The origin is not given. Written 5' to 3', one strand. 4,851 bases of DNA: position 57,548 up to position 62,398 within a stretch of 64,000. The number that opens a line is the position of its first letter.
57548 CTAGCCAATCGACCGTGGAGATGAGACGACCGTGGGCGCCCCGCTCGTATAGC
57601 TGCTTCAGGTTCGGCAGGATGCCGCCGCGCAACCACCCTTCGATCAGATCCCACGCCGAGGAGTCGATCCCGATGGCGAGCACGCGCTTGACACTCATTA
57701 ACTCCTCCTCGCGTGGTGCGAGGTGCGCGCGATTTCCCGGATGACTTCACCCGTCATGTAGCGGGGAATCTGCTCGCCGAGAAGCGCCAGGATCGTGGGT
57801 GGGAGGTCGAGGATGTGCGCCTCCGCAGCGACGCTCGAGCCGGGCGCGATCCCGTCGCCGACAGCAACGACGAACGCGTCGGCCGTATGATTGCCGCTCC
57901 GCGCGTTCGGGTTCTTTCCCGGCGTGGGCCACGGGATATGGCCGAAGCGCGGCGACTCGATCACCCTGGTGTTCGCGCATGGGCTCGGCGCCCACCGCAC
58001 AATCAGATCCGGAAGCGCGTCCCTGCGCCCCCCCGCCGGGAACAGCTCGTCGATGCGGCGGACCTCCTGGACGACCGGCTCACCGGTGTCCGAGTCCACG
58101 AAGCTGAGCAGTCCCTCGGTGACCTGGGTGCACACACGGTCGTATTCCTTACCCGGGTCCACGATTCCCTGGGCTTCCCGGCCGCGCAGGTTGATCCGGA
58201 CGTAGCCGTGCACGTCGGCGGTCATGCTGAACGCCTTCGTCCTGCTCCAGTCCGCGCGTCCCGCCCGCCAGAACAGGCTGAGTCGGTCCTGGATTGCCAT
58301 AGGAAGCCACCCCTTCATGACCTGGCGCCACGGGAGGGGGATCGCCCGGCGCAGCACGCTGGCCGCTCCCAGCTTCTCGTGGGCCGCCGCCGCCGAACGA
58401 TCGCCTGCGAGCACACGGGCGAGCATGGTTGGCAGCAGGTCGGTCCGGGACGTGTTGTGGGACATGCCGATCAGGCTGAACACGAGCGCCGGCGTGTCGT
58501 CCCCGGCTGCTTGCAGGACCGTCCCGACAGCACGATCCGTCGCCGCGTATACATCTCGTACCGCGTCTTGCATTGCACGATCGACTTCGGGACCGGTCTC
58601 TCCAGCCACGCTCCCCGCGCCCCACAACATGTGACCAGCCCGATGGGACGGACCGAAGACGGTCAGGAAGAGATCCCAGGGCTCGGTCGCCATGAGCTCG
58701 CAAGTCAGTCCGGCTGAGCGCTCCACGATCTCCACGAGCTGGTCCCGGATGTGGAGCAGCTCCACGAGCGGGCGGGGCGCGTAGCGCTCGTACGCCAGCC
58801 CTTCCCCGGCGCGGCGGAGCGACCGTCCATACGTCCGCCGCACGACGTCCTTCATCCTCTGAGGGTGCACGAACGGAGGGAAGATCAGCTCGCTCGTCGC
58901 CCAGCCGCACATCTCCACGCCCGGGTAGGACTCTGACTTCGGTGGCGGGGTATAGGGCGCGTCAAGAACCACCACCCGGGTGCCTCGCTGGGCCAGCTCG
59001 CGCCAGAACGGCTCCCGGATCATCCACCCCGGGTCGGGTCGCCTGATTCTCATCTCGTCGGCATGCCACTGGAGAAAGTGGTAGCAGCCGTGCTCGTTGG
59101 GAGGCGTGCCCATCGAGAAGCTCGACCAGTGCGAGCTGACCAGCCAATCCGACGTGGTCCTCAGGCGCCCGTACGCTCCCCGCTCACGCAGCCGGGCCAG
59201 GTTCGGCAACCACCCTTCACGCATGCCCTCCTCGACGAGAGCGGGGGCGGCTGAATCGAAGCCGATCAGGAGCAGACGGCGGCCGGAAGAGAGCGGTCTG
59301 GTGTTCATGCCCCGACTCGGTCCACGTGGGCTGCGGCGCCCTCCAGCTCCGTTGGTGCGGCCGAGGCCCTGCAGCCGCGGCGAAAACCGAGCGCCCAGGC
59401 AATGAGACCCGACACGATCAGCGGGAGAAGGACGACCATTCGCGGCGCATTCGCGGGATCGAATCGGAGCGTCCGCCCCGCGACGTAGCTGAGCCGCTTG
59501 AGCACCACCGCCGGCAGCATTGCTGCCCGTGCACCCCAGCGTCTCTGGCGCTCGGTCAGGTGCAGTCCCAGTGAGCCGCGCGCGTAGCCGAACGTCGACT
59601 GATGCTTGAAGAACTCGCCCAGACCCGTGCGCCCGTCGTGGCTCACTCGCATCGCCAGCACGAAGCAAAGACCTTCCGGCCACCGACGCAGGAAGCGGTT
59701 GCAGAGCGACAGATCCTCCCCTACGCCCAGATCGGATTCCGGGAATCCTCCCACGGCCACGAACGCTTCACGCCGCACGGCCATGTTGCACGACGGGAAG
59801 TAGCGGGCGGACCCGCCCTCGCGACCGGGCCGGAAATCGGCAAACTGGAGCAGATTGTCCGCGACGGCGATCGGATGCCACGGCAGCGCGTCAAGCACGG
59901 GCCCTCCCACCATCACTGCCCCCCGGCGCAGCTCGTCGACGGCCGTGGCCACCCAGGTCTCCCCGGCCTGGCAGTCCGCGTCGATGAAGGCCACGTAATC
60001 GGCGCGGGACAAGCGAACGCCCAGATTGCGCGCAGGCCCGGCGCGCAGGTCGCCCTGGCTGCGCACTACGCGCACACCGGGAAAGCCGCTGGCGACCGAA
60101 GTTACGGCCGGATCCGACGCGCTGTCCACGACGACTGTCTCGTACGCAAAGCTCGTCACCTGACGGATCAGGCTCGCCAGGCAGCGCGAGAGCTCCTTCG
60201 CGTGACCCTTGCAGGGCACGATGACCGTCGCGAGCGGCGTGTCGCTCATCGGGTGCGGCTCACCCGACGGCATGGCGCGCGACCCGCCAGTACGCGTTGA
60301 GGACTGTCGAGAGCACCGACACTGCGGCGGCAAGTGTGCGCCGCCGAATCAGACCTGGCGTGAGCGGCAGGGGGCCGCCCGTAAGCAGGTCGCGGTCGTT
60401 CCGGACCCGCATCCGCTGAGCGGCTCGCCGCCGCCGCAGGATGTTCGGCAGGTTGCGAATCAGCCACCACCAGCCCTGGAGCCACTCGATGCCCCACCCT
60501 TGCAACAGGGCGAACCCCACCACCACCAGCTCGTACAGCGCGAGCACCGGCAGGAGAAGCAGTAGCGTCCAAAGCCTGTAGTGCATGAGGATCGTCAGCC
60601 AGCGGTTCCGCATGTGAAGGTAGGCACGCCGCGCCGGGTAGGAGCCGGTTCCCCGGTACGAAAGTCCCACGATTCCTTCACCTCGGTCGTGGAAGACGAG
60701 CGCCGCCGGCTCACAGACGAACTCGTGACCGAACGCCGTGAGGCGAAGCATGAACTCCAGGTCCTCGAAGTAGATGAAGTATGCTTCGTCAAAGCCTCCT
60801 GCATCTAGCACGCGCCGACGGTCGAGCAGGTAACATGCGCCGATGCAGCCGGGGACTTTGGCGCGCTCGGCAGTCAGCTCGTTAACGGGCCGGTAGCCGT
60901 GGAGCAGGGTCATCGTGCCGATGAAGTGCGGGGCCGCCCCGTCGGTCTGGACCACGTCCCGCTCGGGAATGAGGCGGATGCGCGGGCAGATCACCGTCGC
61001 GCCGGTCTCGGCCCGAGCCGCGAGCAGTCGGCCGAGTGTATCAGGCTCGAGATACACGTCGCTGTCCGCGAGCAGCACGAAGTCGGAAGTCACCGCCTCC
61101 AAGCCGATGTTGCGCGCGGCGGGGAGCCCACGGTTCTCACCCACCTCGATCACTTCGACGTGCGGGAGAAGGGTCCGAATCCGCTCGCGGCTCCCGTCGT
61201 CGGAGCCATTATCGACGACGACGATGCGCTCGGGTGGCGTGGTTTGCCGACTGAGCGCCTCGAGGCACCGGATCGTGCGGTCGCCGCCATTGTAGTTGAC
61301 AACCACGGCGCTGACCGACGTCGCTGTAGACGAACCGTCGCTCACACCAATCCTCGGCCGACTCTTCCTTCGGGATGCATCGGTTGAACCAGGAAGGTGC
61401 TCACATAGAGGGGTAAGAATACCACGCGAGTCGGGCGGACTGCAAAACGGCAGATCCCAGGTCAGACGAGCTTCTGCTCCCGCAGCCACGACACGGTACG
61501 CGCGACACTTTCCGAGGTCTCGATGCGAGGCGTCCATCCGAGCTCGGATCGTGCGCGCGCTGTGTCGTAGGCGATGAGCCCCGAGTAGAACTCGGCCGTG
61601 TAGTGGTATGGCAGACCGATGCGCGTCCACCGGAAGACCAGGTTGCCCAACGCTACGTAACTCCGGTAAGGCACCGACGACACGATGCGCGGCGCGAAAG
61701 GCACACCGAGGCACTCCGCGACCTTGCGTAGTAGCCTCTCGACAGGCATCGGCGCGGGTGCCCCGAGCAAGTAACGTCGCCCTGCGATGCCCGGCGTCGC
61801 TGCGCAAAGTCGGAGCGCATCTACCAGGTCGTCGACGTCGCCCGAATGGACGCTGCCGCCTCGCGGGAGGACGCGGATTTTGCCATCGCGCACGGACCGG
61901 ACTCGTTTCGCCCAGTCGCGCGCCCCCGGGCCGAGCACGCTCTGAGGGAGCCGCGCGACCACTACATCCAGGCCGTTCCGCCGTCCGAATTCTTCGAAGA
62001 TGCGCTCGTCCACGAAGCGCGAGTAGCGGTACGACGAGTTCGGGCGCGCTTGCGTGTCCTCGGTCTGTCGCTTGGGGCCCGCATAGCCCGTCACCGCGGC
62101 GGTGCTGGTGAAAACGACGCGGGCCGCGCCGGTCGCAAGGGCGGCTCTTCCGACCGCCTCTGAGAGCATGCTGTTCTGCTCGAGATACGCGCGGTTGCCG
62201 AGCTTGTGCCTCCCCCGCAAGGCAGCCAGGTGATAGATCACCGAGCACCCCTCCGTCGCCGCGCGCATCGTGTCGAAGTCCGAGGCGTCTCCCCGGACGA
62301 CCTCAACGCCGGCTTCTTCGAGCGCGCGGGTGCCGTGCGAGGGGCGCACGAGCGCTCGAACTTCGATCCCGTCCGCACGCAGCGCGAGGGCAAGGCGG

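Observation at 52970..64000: Glycan-assembly operon ending in three paralogous AlkP-superfamily genes interleaved with a GMC oxidoreductase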

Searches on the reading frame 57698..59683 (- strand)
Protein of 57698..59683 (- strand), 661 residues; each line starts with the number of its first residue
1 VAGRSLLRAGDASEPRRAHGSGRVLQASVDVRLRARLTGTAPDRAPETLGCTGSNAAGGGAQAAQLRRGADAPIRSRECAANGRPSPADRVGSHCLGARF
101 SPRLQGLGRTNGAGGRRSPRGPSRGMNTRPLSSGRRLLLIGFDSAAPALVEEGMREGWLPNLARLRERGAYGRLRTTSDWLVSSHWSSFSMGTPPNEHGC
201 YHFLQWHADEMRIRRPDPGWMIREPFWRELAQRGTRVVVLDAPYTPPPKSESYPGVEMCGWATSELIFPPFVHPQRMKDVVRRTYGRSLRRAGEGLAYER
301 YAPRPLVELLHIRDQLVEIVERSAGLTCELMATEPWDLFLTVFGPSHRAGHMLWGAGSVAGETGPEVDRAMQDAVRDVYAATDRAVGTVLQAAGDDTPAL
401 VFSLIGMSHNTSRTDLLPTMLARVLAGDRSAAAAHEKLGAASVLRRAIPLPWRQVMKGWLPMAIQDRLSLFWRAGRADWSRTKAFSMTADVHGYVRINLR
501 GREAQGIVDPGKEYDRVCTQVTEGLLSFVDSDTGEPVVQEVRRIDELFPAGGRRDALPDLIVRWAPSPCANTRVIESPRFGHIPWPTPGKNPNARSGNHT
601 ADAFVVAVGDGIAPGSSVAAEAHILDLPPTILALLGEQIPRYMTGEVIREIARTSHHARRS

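Call 5: search_protein_families(library=pfam, proteins=[window:57698-59683:-], max_evalue=0.01)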
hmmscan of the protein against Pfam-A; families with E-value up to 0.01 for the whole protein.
window:57698-59683:- (661 aa): 1 family
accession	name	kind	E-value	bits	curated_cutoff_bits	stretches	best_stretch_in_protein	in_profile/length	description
PF01663.27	Phosphodiest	-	7.3e-17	62.4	23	1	137-562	1-315/342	Type I phosphodiesterase / nucleotide pyrophosphatase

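Call 7: search_protein_families(library=ncbifam, proteins=[window:57698-59314:-], max_evalue=0.01)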
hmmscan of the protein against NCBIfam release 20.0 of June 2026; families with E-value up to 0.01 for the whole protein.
window:57698-59314:- (538 aa): 0 families

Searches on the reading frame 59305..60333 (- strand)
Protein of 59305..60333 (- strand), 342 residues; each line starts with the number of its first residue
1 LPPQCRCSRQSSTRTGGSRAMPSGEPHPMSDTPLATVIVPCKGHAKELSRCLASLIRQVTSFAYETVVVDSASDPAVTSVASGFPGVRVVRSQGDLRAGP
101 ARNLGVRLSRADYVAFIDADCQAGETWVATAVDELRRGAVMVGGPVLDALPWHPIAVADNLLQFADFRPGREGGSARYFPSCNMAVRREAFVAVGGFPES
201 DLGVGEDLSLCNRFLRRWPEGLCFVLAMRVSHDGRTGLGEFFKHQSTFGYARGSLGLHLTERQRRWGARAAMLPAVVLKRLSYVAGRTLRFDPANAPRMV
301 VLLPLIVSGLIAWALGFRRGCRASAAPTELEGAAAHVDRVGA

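Call 5: search_protein_families(library=pfam, proteins=[window:59305-60333:-], max_evalue=0.01)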
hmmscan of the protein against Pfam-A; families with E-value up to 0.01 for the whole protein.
window:59305-60333:- (342 aa): 4 families
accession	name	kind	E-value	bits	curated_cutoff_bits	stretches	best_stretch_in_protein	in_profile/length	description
PF00535.33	Glycos_transf_2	-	8.4e-22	78.3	23.3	1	36-191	1-164/168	Glycosyl transferase family 2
PF13641.12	Glyco_tranf_2_3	-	2.5e-07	31.4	27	1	35-217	3-197/230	Glycosyltransferase like family 2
PF10111.15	Glyco_tranf_2_2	-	5.2e-07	29.9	27.3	1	37-122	2-93/276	Glycosyltransferase like family 2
PF02709.20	Glyco_transf_7C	-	0.0079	16.3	23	0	176-216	17-57/78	N-terminal domain of galactosyltransferase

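Call 7: search_protein_families(library=ncbifam, proteins=[window:59305-60333:-], max_evalue=0.01)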
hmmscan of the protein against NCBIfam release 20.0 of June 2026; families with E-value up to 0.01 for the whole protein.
window:59305-60333:- (342 aa): 12 families
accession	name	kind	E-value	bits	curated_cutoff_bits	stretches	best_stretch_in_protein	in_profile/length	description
TIGR03965.1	mycofact_glyco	equivalog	3e-33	115.4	280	1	26-256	67-304/467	mycofactocin biosynthesis glycosyltransferase MftF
NF041875.1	EPS_EpsD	equivalog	1.3e-17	64.2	370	1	37-251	3-226/325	exopolysaccharide biosynthesis glycosyltransferase EpsD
TIGR04283.1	glyco_like_mftF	equivalog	1.8e-10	40.8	182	1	36-135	2-97/221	TIGR04283 family arsenosugar biosynthesis glycosyltransferase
NF007482.0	PRK10073.1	equivalog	5.1e-09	35.6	423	1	29-122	2-97/334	glycosyltransferase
NF041394.1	GtaseAglG_Halo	equivalog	2.3e-07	30.4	440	1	75-232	44-215/304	glucosyl-dolichyl phosphate glucuronosyltransferase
TIGR03472.1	HpnI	equivalog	7.3e-06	25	310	1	30-213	38-234/373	bacteriohopanetetrol glucosamine biosynthesis glycosyltransferase HpnI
NF038299.1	EPS_HpsN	equivalog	7.4e-05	21.9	425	1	35-148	3-121/317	hormogonium polysaccharide biosynthesis glycosyltransferase HpsN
NF038302.1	EPS_HpsE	equivalog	8e-05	21.8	300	1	36-133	4-109/307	hormogonium polysaccharide biosynthesis glycosyltransferase HpsE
NF047683.1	TeichurnBiosyTuaG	equivalog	0.0002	21.1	400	1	31-122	4-98/252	teichuronic acid biosynthesis protein TuaG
TIGR03469.1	HpnB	hypoth_equivalog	0.0022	17.1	379.25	1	31-84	42-95/386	hopene-associated glycosyltransferase HpnB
TIGR04195.1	S_glycosyl_SunS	equivalog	0.0044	15.9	350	1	30-123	54-144/421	SunS family peptide S-glycosyltransferase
TIGR03937.1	PgaC_IcaA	equivalog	0.0078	15.2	422.3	0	25-126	37-141/407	poly-beta-1,6-N-acetyl-D-glucosamine synthase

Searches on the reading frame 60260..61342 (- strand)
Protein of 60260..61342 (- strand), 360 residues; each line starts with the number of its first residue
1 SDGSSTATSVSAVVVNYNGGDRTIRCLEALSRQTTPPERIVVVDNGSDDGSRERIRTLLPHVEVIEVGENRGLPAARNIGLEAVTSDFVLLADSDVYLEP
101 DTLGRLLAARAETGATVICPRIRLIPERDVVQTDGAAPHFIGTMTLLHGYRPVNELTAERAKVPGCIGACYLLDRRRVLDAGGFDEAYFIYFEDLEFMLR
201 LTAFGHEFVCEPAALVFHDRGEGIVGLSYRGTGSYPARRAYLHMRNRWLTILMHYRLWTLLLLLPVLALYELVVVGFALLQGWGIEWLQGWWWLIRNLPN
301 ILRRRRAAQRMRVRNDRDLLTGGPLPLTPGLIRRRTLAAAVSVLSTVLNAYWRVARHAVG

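Call 7: search_protein_families(library=ncbifam, proteins=[window:60260-61342:-], max_evalue=0.01)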
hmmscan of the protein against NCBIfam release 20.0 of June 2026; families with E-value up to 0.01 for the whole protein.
window:60260-61342:- (360 aa): 19 families
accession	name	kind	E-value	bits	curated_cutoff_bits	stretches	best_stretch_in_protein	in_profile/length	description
TIGR03965.1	mycofact_glyco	equivalog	1.5e-27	96.6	280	1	7-269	73-330/467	mycofactocin biosynthesis glycosyltransferase MftF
NF041875.1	EPS_EpsD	equivalog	1.6e-26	93.5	370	1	10-220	1-208/325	exopolysaccharide biosynthesis glycosyltransferase EpsD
TIGR01556.1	rhamnosyltran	subfamily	1.7e-14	53.7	200.55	1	35-272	18-257/281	rhamnosyltransferase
NF007482.0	PRK10073.1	equivalog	4.1e-14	52.3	423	1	5-108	3-108/334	glycosyltransferase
TIGR03937.1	PgaC_IcaA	equivalog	4e-11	42.5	422.3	1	7-124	44-167/407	poly-beta-1,6-N-acetyl-D-glucosamine synthase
TIGR03469.1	HpnB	hypoth_equivalog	1.9e-08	33.7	379.25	1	8-185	44-230/386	hopene-associated glycosyltransferase HpnB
NF047683.1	TeichurnBiosyTuaG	equivalog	1.1e-07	31.8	400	1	8-108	6-109/252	teichuronic acid biosynthesis protein TuaG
NF045692.1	OglycostaseCruG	equivalog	2.3e-07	30.1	600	1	7-195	40-232/386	2'-O-glycosyltransferase CruG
TIGR04283.1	glyco_like_mftF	equivalog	3e-07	30.3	182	1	11-124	2-111/221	TIGR04283 family arsenosugar biosynthesis glycosyltransferase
NF050819.1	PolSacchBiosHfsG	equivalog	7.5e-07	28.6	500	1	12-203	15-203/302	polysaccharide biosynthesis protein HfsG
NF050113.1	gal_furan_GlfT1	equivalog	4.4e-06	26.2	330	1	10-121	1-116/290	galactofuranosyltransferase GlfT1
NF041394.1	GtaseAglG_Halo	equivalog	5e-05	22.7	440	1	10-118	3-115/304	glucosyl-dolichyl phosphate glucuronosyltransferase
NF038302.1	EPS_HpsE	equivalog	6.6e-05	22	300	1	11-101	4-102/307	hormogonium polysaccharide biosynthesis glycosyltransferase HpsE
TIGR04009.1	wcaE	equivalog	0.00012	21.5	369.2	1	12-99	8-97/248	colanic acid biosynthesis glycosyltransferase WcaE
TIGR04242.1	nodulat_NodC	equivalog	0.00012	21.2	550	1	5-109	45-155/395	chitooligosaccharide synthase NodC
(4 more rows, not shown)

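Call 46: search_solved_structures(query=window:60260-61342:-, max_evalue=0.00001)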
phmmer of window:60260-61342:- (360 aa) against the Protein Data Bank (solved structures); distinct sequences matched with E-value up to 0.00001: 10.
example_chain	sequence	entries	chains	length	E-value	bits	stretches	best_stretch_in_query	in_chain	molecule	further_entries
2z87_A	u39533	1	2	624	1.4e-09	40.6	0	10-104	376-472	Chondroitin synthase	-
2z86_A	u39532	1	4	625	1.4e-09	40.6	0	10-104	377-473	Chondroitin synthase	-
6p61_A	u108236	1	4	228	2.2e-09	40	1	7-104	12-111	Glycosyltransferase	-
8uhv_A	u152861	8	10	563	3e-07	33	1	5-231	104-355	Glycosyl transferase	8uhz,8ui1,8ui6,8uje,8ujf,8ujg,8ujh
3l7j_A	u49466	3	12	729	1.7e-06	30.5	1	11-98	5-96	Teichoic acid biosynthesis protein F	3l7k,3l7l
3l7i_A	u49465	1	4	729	1.7e-06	30.5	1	11-98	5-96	Teichoic acid biosynthesis protein F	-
3l7m_A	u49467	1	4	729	1.7e-06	30.5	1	11-98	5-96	Teichoic acid biosynthesis protein F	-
3bcv_A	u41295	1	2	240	1.9e-06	30.3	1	8-103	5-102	Putative glycosyltransferase protein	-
5hea_A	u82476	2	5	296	2.6e-06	29.9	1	10-117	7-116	Putative glycosyltransferase (GalT1)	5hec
2d7i_A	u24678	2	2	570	7.2e-06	28.4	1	11-201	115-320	Polypeptide N-acetylgalactosaminyltransferase 10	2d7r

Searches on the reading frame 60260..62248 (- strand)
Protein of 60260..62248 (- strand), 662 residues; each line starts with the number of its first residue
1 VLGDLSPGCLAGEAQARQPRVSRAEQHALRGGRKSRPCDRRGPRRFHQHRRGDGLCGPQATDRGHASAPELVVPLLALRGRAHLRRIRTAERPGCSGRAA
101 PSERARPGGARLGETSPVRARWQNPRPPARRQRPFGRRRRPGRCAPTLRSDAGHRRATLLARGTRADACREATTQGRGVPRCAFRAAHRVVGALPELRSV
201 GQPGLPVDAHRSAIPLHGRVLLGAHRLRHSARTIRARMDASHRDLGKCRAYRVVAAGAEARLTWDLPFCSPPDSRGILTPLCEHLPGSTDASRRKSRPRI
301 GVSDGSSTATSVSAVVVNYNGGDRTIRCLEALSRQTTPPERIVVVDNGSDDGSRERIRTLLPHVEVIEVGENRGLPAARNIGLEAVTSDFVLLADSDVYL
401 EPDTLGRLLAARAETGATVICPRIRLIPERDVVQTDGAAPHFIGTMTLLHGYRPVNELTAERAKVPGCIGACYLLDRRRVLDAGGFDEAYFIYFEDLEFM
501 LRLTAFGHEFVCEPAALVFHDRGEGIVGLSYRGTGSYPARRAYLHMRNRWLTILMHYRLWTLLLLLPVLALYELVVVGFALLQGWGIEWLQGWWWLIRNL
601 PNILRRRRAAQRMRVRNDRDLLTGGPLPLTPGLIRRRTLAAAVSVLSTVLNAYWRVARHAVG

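Call 5: search_protein_families(library=pfam, proteins=[window:60260-62248:-], max_evalue=0.01)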
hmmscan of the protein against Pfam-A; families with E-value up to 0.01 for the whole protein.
window:60260-62248:- (662 aa): 6 families
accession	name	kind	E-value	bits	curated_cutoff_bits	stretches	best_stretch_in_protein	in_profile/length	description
PF00535.33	Glycos_transf_2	-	1.7e-26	93.6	23.3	1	313-433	1-124/168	Glycosyl transferase family 2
PF13641.12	Glyco_tranf_2_3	-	1e-13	52.3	27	1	312-522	3-213/230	Glycosyltransferase like family 2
PF10111.15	Glyco_tranf_2_2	-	8e-11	42.4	27.3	1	338-533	28-227/276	Glycosyltransferase like family 2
PF13506.12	Glyco_transf_21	-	4.1e-06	26.8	21.7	1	381-513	24-147/174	Glycosyl transferase family 21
PF13632.12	Glyco_trans_2_3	-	4e-05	24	27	1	391-583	2-192/198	Glycosyl transferase family group 2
PF12804.13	NTP_transf_3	-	0.0022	18.6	27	1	320-424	22-123/160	MobA-like NTP transferase domain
